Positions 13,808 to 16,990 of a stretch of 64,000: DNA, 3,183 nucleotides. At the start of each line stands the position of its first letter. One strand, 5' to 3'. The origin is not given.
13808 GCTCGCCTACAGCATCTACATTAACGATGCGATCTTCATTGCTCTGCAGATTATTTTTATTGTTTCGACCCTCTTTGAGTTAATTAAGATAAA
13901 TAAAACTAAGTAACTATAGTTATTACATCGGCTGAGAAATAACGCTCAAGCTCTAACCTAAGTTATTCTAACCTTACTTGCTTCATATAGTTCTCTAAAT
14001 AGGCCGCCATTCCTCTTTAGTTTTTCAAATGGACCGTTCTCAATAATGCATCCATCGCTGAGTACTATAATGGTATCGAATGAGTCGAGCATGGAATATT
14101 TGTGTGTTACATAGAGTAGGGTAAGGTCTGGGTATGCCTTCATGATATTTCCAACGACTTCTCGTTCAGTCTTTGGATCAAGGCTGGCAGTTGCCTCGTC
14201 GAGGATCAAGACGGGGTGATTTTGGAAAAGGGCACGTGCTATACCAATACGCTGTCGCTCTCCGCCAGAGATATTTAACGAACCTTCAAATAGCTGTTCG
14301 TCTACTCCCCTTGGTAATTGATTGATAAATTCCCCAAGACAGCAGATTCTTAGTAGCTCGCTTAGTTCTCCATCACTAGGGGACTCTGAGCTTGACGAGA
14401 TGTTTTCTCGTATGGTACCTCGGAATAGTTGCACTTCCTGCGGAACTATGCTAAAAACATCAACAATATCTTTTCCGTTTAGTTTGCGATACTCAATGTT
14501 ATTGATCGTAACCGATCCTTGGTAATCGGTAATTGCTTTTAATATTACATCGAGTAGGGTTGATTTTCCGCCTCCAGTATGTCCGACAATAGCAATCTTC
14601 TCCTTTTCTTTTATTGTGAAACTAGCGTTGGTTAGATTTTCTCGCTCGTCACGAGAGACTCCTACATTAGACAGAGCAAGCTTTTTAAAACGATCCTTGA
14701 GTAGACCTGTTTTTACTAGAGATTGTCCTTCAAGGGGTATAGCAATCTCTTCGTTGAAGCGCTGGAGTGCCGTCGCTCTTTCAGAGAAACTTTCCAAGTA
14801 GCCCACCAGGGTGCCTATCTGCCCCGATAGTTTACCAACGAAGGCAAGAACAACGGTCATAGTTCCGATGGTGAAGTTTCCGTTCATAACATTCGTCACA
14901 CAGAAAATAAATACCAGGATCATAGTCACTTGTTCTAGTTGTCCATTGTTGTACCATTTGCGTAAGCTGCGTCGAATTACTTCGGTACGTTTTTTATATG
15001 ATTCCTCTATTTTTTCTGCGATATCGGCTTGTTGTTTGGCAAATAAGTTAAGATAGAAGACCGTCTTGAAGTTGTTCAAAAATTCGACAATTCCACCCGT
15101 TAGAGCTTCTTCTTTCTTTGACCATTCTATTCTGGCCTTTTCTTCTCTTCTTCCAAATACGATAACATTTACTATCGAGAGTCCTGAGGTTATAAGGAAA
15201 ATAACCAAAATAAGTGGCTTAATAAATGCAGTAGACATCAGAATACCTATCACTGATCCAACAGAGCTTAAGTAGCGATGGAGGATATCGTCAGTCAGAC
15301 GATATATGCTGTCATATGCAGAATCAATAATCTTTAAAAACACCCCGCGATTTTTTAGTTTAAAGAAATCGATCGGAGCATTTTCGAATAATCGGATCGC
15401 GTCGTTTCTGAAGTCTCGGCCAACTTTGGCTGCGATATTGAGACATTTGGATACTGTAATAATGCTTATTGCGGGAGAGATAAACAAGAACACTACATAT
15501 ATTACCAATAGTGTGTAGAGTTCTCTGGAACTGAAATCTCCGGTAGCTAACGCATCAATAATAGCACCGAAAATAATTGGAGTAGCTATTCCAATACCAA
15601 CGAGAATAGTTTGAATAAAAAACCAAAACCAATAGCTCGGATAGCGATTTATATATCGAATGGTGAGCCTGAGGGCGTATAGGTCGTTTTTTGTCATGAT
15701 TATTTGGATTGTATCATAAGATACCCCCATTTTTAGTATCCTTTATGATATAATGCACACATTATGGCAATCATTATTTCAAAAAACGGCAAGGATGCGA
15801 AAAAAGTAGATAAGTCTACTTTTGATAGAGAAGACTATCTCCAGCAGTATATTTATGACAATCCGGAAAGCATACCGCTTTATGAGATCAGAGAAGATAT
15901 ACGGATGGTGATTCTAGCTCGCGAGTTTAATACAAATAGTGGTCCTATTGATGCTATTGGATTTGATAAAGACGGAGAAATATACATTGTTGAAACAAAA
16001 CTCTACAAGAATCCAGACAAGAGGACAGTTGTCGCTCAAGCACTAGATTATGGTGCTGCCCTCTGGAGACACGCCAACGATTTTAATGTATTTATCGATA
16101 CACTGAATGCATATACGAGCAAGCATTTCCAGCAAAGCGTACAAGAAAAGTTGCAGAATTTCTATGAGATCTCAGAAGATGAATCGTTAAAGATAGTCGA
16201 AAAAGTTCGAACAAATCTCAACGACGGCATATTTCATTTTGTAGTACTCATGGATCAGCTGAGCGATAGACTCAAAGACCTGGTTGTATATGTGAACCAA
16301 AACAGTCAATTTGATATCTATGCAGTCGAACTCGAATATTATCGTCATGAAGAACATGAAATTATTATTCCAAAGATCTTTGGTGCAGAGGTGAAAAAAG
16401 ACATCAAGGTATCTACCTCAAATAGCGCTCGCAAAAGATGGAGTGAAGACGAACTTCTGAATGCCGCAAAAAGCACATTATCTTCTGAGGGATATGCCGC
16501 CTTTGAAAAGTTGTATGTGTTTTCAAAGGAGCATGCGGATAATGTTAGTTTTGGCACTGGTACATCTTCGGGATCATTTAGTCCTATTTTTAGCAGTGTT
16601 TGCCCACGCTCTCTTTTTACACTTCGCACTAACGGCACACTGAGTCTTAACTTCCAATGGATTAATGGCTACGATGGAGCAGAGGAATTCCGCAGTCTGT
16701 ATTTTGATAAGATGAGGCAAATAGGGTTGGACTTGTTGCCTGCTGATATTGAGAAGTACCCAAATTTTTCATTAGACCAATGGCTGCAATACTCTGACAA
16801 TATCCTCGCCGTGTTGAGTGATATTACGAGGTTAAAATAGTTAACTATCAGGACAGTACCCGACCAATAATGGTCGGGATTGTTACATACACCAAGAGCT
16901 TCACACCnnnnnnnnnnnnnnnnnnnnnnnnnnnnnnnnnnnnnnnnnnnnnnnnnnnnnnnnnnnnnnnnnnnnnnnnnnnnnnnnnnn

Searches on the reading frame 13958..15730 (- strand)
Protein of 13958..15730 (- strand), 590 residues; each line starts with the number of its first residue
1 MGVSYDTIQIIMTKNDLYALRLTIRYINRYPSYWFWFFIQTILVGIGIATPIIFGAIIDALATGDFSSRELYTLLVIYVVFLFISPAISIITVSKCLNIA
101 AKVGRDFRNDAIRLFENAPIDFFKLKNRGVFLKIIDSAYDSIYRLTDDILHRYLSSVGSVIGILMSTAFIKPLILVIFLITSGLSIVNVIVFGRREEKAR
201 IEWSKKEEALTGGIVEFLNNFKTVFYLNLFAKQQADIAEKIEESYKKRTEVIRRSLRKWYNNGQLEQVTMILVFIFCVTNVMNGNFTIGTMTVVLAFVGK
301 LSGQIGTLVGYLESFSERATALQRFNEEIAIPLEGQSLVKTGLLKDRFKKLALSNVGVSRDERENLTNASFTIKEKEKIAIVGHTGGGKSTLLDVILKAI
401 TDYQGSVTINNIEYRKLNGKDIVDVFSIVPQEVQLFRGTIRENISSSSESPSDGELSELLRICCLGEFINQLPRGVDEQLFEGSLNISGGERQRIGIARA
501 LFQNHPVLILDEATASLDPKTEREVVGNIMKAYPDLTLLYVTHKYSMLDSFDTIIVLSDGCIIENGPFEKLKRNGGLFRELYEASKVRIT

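Call 20: search_protein_families(library=pfam, proteins=[window:13958-15730:-], max_evalue=0.001)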
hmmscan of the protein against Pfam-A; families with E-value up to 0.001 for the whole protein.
window:13958-15730:- (590 aa): 5 families
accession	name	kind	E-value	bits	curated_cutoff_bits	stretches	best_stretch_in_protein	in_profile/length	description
PF00005.33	ABC_tran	-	1e-26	94.6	25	1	366-515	1-137/137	ABC transporter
PF00664.28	ABC_membrane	-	1.9e-13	51.2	28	1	34-303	2-272/274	ABC transporter transmembrane region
PF02463.25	SMC_N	-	4.8e-06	26.6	40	1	381-555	29-209/220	RecF/RecN/SMC N terminal domain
PF13555.12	AAA_29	-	0.00011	22.4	27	1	369-401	15-47/61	P-loop containing region of AAA domain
PF13304.12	AAA_21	-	0.00019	22.1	27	0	488-548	239-303/304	AAA domain, putative AbiEii toxin, Type IV TA system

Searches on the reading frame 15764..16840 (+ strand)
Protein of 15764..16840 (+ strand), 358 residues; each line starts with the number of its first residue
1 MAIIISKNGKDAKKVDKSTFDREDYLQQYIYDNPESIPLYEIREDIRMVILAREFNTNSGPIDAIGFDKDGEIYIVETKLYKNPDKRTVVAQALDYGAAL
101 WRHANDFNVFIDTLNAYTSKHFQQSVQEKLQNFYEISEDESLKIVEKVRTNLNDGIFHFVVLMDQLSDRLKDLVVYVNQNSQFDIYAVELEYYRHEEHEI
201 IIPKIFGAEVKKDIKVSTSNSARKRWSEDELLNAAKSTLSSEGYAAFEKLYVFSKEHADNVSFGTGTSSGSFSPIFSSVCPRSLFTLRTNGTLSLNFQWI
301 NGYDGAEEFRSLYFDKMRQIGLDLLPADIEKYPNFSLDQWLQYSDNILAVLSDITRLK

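Call 20: search_protein_families(library=pfam, proteins=[window:15764-16840:+], max_evalue=0.001)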
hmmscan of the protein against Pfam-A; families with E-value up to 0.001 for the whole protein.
window:15764-16840:+ (358 aa): 0 families

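Call 41: search_protein_families(library=phrogs, proteins=[window:15764-16840:+], max_evalue=0.001)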
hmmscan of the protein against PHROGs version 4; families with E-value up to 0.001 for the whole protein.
window:15764-16840:+ (358 aa): 0 families

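Call 61: search_solved_structures(query=window:15764-16837:+, max_evalue=1)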
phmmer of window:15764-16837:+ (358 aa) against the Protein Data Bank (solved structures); distinct sequences matched with E-value up to 1: 0.
